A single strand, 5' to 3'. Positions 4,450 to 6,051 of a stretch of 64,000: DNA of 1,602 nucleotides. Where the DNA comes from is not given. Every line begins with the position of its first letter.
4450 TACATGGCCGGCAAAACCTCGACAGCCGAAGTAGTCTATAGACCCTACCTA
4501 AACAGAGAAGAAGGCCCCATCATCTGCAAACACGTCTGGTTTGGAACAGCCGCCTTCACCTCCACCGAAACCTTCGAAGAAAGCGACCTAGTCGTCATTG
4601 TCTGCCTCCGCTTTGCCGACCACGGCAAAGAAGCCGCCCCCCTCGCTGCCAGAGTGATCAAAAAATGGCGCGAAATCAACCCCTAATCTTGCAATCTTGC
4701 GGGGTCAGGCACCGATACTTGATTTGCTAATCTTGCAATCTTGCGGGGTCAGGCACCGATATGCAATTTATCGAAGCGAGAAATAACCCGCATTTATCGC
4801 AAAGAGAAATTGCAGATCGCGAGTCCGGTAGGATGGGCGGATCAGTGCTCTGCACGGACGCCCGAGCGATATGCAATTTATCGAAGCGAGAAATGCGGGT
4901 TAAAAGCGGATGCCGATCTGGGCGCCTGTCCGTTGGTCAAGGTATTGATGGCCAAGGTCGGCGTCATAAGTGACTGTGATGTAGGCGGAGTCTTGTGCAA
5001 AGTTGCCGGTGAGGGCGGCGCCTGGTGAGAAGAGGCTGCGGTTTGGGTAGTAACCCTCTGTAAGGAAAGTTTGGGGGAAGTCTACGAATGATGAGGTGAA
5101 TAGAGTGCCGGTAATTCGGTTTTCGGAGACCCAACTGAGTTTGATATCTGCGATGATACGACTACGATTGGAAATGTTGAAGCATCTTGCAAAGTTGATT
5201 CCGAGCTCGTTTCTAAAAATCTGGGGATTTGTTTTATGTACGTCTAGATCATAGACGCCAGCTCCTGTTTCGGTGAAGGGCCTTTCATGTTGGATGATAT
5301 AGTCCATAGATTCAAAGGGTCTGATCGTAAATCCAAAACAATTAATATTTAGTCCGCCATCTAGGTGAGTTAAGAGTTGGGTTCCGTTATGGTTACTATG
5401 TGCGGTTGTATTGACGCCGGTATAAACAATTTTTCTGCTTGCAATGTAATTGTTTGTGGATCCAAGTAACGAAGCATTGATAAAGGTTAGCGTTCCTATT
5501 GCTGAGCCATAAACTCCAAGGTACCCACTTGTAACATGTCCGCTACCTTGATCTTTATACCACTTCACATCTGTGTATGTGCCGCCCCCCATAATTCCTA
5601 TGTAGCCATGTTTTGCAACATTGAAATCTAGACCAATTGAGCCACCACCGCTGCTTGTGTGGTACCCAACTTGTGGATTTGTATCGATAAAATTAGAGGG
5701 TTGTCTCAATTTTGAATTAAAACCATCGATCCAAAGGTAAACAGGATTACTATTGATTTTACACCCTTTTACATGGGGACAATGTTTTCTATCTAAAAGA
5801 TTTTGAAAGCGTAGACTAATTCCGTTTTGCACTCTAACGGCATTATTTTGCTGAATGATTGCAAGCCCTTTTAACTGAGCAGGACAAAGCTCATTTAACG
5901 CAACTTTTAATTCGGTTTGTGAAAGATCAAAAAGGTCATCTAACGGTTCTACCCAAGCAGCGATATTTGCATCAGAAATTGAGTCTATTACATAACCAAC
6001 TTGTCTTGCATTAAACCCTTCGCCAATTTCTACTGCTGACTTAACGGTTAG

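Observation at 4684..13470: Two-gene autotransporter block bracketed by four direct copies of a 28-bp repeat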

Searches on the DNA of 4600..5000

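Call 64: search_rna_families(source=window, start=4600, end=5000, threshold=evalue, max_evalue=1)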
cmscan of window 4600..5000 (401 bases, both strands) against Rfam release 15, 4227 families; matches with E-value up to 1: 0.
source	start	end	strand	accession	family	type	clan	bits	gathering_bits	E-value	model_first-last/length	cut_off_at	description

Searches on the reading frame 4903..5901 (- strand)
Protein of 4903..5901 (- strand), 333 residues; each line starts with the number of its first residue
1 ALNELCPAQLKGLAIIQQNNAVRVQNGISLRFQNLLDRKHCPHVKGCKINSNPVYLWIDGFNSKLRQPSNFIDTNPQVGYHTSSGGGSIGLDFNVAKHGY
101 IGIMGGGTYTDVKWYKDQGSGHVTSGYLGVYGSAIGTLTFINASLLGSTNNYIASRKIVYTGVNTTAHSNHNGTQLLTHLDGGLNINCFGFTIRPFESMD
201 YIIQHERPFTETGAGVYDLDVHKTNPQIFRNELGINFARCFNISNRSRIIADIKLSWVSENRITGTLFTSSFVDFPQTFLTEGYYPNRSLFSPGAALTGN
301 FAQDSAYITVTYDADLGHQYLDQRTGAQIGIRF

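Call 49: search_protein_families(library=pfam, proteins=[window:4903-5901:-], max_evalue=1)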
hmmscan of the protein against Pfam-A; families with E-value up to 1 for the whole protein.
window:4903-5901:- (333 aa): 1 family
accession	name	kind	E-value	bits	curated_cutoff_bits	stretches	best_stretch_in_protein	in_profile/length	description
PF03797.25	Autotransporter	-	3.4e-32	112.6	26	1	56-313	1-255/255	Autotransporter beta-domain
